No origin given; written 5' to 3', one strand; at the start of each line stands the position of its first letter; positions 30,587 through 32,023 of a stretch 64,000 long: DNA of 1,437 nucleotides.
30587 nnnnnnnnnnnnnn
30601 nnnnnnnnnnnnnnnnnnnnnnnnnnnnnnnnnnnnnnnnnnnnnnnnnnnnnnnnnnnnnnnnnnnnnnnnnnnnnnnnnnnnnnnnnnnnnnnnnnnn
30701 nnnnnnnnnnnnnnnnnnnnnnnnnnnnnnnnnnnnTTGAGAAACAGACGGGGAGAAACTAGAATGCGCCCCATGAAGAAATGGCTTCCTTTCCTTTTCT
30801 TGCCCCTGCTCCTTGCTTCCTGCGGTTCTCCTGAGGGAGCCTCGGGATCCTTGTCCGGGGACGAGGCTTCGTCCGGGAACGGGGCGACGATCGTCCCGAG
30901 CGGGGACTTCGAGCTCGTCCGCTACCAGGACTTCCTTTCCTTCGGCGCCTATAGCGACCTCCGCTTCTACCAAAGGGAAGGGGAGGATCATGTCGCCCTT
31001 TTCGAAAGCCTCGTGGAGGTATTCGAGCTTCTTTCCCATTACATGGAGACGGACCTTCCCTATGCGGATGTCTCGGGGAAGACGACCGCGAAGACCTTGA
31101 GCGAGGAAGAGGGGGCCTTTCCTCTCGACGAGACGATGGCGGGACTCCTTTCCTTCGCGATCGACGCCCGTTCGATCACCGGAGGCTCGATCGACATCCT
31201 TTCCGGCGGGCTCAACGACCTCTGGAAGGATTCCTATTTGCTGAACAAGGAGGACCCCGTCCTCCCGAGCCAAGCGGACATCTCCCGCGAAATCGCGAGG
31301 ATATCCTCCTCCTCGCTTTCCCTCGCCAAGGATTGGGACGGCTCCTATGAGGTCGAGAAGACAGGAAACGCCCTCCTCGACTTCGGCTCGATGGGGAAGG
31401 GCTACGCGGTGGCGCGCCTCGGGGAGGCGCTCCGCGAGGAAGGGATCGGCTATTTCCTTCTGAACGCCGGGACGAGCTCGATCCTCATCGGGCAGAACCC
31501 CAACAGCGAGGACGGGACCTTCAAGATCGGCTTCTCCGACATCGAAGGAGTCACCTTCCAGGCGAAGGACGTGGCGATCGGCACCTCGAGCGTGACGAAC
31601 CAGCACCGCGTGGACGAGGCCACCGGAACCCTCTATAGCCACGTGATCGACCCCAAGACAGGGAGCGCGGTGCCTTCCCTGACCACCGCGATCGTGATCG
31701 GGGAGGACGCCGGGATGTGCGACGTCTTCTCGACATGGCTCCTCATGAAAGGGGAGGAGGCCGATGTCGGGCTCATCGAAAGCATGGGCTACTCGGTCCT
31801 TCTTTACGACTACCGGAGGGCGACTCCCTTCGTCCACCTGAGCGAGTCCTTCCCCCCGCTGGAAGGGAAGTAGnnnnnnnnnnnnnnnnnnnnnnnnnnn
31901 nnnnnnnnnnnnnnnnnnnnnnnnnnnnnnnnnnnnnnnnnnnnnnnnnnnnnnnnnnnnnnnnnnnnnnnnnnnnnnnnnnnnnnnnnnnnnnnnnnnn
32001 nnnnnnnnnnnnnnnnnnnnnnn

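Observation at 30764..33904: Flavinylation-associated accessory cluster directly downstream of rnf: lipoprotein ApbE, a NusG-II-like protein, a Gx-transporter-like protein and a membrane protein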

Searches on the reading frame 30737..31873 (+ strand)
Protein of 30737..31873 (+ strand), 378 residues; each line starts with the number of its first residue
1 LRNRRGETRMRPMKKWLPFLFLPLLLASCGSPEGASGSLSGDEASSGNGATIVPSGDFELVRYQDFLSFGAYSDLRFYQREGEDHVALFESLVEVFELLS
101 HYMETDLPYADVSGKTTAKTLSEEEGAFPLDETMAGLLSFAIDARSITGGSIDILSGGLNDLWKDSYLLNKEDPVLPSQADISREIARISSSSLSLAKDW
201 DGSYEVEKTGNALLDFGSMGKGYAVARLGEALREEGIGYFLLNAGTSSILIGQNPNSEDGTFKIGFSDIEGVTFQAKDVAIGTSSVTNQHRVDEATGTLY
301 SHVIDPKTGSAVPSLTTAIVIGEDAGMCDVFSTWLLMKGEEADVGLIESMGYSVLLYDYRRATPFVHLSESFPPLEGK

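Call 3: search_protein_families(library=pfam, proteins=[window:30737-31873:+], max_evalue=0.01)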
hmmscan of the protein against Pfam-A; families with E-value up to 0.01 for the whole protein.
window:30737-31873:+ (378 aa): 1 family
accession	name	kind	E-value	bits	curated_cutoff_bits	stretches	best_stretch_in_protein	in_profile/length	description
PF02424.20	ApbE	-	2.2e-34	119.6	25.6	1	91-350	16-258/266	ApbE family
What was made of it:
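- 30764..31873 (+): apbE: lipoprotein FAD:protein FMN transferase (369 aa; lipobox LLAS|C, Cys20 at 30821-30823). PF02424 E=2.2e-34 (call 3).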

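Call 4: search_protein_families(library=ncbifam, proteins=[window:30737-31873:+], max_evalue=0.01)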
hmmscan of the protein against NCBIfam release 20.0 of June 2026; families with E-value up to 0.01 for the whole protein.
window:30737-31873:+ (378 aa): 1 family
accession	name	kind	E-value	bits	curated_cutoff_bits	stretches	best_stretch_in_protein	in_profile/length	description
NF007774.0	PRK10461.1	equivalog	2.2e-16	59.7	498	1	126-356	95-326/351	FAD:protein FMN transferase ApbE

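Call 44: search_solved_structures(query=window:30764-31873:+, max_evalue=0.00001, show_alignments=2)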
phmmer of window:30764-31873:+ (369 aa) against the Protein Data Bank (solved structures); distinct sequences matched with E-value up to 0.00001: 9.
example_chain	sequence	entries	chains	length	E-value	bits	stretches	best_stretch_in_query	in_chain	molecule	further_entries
4xgw_A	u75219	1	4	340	7e-15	58.4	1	116-346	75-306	FAD:protein FMN transferase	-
4xgx_A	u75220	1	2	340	2.2e-14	56.7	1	115-346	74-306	FAD:protein FMN transferase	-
2o18_A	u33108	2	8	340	2.5e-14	56.5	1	116-346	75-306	Thiamine biosynthesis lipoprotein apbE | FAD:protein FMN transferase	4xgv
3pnd_A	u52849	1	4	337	6.4e-13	51.9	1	117-346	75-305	Thiamine biosynthesis lipoprotein ApbE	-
7esa_A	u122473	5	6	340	4.3e-11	45.9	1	108-340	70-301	FAD:protein FMN transferase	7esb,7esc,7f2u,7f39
6nxi_A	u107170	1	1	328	7.5e-10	41.8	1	119-349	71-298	FAD:protein FMN transferase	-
1vrm_A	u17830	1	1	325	1e-08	38.1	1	119-332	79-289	hypothetical protein TM1553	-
6nxj_A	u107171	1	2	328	1.9e-08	37.2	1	119-349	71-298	FAD:protein FMN transferase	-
5mgy_H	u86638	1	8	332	1e-07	34.8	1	135-359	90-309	FAD:protein FMN transferase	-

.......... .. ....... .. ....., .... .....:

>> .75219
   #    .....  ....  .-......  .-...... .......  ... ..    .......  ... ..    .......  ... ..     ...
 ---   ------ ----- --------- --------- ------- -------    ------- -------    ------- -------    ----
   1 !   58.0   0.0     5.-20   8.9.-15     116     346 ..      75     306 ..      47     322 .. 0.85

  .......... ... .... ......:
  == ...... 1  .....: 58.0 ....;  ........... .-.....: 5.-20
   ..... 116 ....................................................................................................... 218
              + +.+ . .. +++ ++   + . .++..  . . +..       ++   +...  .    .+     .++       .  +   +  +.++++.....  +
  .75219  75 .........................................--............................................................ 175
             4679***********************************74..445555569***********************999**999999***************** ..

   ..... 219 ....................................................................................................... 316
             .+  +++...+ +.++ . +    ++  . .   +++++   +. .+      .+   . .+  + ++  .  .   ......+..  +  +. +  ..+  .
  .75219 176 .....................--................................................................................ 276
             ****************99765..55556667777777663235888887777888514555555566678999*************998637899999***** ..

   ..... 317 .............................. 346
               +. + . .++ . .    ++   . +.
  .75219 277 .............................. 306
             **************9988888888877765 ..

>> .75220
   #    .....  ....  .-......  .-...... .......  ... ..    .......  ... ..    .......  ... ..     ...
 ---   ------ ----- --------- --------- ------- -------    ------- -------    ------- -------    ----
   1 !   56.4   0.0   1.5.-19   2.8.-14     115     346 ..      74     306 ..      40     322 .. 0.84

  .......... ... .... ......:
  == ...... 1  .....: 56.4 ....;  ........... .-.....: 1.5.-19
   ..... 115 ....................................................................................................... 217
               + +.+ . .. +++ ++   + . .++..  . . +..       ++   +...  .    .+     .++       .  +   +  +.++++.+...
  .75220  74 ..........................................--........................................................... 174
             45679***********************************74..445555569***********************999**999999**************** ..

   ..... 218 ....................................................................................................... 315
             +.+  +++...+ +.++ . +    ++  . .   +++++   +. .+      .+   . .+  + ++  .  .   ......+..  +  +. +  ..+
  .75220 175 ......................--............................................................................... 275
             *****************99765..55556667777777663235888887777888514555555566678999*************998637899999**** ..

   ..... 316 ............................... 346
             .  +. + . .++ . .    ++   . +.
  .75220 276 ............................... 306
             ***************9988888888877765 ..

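Call 75: search_solved_structures(query=A6, max_evalue=1e-10, show_alignments=4)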
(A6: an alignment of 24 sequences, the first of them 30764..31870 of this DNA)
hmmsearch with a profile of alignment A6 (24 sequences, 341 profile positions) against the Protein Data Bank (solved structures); distinct sequences matched with E-value up to 1e-10: 13.
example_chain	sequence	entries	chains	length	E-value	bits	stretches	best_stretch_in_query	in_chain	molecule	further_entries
7esa_A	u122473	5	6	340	1.2e-82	280.9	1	27-338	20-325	FAD:protein FMN transferase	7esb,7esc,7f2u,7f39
4xdt_A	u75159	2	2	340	1.8e-70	240.9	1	25-337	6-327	FAD:protein FMN transferase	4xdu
4ifu_A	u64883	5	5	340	9.6e-70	238.5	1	25-337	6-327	FAD:protein FMN transferase | Thiamine biosynthesis lipoprotein ApbE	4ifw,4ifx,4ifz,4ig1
7mgt_A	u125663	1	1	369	1.5e-69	237.8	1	25-337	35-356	FAD:protein FMN transferase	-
1vrm_A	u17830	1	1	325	4.7e-68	232.9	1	30-338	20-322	hypothetical protein TM1553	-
4xdr_A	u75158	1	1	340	7.1e-68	232.3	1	25-337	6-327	FAD:protein FMN transferase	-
6nxi_A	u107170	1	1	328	7e-57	196.2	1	35-338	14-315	FAD:protein FMN transferase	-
6nxj_A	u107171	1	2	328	1.5e-54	188.5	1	35-338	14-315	FAD:protein FMN transferase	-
4xgw_A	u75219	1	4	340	1.2e-52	182.2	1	35-339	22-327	FAD:protein FMN transferase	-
2o18_A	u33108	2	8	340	4.5e-51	177.1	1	35-339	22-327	Thiamine biosynthesis lipoprotein apbE | FAD:protein FMN transferase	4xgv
4xgx_A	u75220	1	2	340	2.1e-50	174.9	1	35-339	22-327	FAD:protein FMN transferase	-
3pnd_A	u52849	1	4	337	3.4e-48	167.6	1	35-338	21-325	Thiamine biosynthesis lipoprotein ApbE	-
5mgy_H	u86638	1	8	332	9.2e-47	162.9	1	36-332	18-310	FAD:protein FMN transferase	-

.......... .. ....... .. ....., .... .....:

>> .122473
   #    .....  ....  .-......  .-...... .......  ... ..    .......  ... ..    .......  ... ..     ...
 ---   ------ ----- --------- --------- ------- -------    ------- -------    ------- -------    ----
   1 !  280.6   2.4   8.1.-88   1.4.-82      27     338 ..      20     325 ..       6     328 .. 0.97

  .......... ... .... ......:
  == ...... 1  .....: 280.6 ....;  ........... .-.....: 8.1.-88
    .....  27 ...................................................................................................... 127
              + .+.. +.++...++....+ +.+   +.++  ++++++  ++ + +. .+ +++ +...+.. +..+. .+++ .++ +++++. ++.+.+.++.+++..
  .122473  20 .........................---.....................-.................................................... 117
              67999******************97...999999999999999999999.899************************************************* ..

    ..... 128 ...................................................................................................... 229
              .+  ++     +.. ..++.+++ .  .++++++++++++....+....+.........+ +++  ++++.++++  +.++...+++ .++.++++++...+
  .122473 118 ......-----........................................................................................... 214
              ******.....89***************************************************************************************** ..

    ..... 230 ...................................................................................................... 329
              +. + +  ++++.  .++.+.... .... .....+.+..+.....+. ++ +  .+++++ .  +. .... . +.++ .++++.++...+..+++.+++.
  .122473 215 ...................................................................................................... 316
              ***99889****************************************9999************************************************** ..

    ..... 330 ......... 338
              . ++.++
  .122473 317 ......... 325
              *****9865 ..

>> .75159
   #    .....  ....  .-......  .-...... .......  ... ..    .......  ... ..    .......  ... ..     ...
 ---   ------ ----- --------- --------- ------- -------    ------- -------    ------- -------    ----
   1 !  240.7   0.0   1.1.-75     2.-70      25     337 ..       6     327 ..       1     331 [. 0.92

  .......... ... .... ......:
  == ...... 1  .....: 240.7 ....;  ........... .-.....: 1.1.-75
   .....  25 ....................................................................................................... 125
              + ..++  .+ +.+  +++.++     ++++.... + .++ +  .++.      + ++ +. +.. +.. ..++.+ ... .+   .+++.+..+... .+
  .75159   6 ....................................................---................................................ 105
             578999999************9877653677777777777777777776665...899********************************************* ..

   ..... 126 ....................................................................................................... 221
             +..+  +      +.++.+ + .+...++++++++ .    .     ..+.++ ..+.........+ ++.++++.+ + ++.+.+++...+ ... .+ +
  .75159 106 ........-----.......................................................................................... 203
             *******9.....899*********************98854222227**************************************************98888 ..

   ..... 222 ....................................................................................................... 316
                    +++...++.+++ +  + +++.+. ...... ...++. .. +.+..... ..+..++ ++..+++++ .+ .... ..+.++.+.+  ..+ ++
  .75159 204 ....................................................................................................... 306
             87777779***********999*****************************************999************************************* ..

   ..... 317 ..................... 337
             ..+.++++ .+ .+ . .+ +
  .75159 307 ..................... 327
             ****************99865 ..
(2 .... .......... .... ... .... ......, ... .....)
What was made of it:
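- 30764..31873 (+): A profile of 24 relatives that includes this protein hits solved ApbE/FmnB/Ftp structures at E=1e-82 to 1e-47 (call 75).
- Closest known: Listeria monocytogenes EET locus: FmnB. Same: FmnB structure 7ESA is the best PDB match of the ApbE profile, at E=1e-82 (call 75).
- Closest known: Treponema pallidum Ftp. Same: It is a strong profile match, at E=1e-70 (call 75).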

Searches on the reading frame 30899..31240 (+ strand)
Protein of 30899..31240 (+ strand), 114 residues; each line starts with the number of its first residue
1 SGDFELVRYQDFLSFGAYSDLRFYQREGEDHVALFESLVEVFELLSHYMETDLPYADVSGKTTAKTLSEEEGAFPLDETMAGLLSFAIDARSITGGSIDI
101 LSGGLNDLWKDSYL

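Call 72: search_solved_structures(query=window:30899-31240:+, max_evalue=10, show_alignments=5)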
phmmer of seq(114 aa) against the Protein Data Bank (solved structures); distinct sequences matched with E-value up to 10: 0.
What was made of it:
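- Tried and rejected: The N-terminal 114 aa of ApbE against the PDB gave no hit (call 72).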
